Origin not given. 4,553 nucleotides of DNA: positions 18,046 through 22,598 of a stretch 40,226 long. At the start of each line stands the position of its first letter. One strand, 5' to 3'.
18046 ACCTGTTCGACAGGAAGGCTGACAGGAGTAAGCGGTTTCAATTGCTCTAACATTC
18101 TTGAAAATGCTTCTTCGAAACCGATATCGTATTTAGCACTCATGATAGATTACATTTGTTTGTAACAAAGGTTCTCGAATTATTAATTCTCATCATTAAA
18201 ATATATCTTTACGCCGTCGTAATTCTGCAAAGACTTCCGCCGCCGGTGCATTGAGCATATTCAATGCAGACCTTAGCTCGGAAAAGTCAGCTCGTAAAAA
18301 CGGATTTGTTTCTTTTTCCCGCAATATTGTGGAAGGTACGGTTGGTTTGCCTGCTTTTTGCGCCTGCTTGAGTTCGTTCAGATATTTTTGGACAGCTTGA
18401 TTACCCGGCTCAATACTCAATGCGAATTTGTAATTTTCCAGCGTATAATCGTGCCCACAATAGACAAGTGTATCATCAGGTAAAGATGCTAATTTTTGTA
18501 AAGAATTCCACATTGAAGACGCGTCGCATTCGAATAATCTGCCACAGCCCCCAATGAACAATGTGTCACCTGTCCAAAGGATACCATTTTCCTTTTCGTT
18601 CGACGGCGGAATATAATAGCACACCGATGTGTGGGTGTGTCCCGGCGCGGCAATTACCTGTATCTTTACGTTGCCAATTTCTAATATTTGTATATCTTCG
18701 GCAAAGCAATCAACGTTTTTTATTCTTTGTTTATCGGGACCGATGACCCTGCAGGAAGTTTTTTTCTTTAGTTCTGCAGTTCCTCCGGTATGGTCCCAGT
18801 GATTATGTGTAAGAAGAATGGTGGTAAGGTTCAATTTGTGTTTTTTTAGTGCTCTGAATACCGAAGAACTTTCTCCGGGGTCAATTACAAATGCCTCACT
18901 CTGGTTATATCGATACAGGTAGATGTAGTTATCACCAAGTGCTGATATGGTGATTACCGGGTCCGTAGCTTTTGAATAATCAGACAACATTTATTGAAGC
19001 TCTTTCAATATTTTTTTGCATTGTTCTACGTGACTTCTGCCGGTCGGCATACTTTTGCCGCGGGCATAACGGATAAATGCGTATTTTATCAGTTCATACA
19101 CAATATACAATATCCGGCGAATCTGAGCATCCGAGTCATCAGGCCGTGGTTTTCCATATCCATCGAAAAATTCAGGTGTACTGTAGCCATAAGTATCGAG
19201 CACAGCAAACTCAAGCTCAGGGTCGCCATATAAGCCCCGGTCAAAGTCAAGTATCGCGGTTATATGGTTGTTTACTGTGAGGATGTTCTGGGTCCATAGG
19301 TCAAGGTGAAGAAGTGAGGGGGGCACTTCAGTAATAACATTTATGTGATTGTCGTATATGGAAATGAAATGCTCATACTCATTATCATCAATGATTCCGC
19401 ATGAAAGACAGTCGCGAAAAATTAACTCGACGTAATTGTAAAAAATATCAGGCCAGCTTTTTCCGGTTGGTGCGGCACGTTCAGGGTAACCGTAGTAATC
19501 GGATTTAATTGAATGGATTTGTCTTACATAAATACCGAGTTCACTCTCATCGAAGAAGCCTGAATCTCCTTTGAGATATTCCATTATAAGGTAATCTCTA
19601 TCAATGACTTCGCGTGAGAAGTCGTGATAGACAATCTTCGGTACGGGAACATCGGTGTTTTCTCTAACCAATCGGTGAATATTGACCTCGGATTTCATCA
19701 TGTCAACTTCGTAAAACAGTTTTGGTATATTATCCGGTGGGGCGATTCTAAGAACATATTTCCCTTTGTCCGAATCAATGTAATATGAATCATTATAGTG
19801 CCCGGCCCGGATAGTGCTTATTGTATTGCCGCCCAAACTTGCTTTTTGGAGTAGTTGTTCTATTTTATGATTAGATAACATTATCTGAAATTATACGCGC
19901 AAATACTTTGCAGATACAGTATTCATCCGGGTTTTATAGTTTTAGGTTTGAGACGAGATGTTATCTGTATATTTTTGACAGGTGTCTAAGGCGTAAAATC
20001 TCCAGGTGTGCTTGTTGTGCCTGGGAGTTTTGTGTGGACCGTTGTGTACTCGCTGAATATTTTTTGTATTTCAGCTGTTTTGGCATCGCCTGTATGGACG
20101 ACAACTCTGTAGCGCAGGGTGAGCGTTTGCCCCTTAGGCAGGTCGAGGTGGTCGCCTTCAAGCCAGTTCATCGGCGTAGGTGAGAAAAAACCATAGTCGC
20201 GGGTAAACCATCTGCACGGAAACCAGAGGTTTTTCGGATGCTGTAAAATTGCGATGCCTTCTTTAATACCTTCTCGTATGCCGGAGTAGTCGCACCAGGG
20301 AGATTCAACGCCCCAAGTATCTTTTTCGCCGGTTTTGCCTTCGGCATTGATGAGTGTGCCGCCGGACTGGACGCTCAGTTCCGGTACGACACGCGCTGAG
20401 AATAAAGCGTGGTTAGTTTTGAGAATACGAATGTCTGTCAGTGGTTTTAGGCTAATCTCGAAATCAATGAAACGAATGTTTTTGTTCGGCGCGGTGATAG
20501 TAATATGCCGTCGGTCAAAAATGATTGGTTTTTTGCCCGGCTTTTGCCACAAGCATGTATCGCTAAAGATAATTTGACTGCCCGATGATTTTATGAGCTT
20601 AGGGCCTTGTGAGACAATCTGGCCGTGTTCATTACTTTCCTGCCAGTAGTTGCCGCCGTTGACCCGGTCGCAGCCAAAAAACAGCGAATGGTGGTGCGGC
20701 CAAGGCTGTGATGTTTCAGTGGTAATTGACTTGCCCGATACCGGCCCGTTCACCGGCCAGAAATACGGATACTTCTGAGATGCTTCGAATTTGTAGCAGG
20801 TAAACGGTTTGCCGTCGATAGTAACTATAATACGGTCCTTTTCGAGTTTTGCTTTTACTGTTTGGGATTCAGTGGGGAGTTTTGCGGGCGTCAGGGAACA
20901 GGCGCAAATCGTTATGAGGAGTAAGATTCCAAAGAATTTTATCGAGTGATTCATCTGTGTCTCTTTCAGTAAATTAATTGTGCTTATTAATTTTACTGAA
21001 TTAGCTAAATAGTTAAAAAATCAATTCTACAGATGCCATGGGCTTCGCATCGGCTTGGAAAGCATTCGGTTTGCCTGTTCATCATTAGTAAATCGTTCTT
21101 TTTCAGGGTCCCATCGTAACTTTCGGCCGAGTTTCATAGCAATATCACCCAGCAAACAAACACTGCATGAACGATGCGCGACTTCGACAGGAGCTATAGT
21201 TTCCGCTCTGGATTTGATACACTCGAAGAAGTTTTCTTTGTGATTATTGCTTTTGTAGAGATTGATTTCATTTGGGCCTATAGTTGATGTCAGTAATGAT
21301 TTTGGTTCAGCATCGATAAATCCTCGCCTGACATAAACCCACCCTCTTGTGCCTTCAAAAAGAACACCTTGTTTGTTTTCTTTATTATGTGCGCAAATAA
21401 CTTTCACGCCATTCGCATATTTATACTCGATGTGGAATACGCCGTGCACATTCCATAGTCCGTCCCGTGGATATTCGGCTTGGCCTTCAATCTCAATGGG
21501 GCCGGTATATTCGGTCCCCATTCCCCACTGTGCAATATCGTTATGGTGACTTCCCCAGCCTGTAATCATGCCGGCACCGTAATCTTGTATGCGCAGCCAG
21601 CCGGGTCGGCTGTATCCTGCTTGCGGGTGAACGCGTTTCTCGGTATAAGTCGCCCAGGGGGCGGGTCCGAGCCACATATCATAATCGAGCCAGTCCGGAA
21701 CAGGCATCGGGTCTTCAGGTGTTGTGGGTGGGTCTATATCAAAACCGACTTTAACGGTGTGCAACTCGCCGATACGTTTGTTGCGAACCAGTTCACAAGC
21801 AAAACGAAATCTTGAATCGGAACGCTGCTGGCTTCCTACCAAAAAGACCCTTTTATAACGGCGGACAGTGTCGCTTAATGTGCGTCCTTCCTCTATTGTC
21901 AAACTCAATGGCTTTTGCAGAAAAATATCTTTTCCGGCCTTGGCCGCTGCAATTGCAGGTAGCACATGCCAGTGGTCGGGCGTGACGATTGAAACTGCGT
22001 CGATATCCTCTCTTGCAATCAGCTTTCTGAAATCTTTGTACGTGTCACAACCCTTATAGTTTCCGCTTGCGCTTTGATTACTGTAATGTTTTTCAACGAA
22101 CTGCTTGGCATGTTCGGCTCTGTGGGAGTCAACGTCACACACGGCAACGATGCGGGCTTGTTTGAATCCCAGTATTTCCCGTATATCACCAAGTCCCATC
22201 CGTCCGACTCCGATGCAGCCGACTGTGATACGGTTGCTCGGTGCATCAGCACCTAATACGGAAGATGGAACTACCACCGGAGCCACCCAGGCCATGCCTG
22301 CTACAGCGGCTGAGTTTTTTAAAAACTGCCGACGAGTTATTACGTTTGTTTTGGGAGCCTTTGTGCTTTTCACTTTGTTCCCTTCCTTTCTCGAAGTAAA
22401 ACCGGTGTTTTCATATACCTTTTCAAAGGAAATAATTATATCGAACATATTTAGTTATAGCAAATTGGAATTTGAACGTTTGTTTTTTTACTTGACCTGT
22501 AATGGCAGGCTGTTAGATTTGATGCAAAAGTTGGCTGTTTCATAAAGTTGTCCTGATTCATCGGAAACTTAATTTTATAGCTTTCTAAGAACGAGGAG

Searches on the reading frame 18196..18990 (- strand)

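Call 10: search_protein_families(library=pfam, proteins=[window:18196-18990:-], max_evalue=0.001)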
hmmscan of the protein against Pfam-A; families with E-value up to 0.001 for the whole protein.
window:18196-18990:- (264 aa): 3 families
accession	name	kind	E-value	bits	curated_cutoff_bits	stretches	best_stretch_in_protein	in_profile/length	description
PF16123.11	HAGH_C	-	1.2e-26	93.4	25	1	181-264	1-83/83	Hydroxyacylglutathione hydrolase C-terminus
PF00753.33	Lactamase_B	-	1.1e-23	84.7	22.7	1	21-180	6-196/196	Metallo-beta-lactamase superfamily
PF12706.13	Lactamase_B_2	-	2.1e-05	24.7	27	1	34-87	3-65/200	Beta-lactamase superfamily domain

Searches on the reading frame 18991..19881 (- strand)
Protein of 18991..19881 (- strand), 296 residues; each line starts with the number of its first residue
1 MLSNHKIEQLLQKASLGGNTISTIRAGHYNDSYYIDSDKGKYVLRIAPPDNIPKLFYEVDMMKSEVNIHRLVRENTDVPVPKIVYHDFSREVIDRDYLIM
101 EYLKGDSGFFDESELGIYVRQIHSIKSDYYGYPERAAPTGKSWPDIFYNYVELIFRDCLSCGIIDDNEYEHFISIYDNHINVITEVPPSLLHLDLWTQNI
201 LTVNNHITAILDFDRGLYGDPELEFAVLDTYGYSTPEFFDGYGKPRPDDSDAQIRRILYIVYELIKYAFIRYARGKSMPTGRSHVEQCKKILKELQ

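Call 10: search_protein_families(library=pfam, proteins=[window:18991-19881:-], max_evalue=0.001)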
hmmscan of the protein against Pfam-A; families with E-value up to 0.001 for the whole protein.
window:18991-19881:- (296 aa): 2 families
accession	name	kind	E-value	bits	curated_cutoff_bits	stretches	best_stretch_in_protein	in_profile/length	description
PF03881.20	Fructosamin_kin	-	3.3e-22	79.5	22.4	1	19-267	20-266/288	Fructosamine kinase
PF01636.29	APH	-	1.2e-20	74.7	23.2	1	20-231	1-212/239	Phosphotransferase enzyme family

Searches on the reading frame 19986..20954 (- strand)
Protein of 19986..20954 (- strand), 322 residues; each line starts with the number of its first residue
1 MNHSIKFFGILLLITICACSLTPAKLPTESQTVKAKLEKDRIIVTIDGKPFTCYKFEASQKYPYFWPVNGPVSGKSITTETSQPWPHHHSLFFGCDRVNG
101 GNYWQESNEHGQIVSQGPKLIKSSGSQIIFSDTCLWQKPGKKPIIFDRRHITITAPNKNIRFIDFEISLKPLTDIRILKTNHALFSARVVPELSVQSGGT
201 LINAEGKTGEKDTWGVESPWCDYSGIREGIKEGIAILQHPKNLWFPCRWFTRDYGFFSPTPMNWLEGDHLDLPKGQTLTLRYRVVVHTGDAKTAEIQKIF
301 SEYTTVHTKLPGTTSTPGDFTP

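Call 10: search_protein_families(library=pfam, proteins=[window:19986-20954:-], max_evalue=0.001)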
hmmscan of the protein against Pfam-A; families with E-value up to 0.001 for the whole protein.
window:19986-20954:- (322 aa): 1 family
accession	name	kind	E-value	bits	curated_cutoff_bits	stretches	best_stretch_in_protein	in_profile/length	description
PF14100.11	DUF6807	-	8.3e-64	216.2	27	1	44-300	4-269/270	Family of unknown function (DUF6807)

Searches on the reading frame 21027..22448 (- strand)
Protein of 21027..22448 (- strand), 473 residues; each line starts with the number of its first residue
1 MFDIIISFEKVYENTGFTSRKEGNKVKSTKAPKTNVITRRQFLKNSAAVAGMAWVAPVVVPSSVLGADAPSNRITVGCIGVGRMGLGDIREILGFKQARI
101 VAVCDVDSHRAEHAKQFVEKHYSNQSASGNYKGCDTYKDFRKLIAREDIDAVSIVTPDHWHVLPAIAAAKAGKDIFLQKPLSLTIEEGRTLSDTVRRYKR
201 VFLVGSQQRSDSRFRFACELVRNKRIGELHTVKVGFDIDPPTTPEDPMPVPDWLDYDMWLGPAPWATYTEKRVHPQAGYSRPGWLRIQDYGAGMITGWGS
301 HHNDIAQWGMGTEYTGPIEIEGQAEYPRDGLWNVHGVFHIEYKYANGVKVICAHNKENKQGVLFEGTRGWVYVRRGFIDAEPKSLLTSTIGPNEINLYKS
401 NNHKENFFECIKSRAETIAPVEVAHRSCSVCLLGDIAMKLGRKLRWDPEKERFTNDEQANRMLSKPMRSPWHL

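Call 10: search_protein_families(library=pfam, proteins=[window:21027-22448:-], max_evalue=0.001)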
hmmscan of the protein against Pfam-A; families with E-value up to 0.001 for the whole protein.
window:21027-22448:- (473 aa): 3 families
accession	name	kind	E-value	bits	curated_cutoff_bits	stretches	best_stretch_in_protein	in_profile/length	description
PF19051.5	GFO_IDH_MocA_C2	-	1.4e-37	130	23.3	1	246-472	44-253/254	Oxidoreductase family, C-terminal alpha/beta domain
PF01408.29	GFO_IDH_MocA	-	5.2e-20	72.8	24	1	75-205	2-119/120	Oxidoreductase family, NAD-binding Rossmann fold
PF22725.1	GFO_IDH_MocA_C3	-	4.9e-06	27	27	0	275-361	30-109/124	GFO/IDH/MocA C-terminal domain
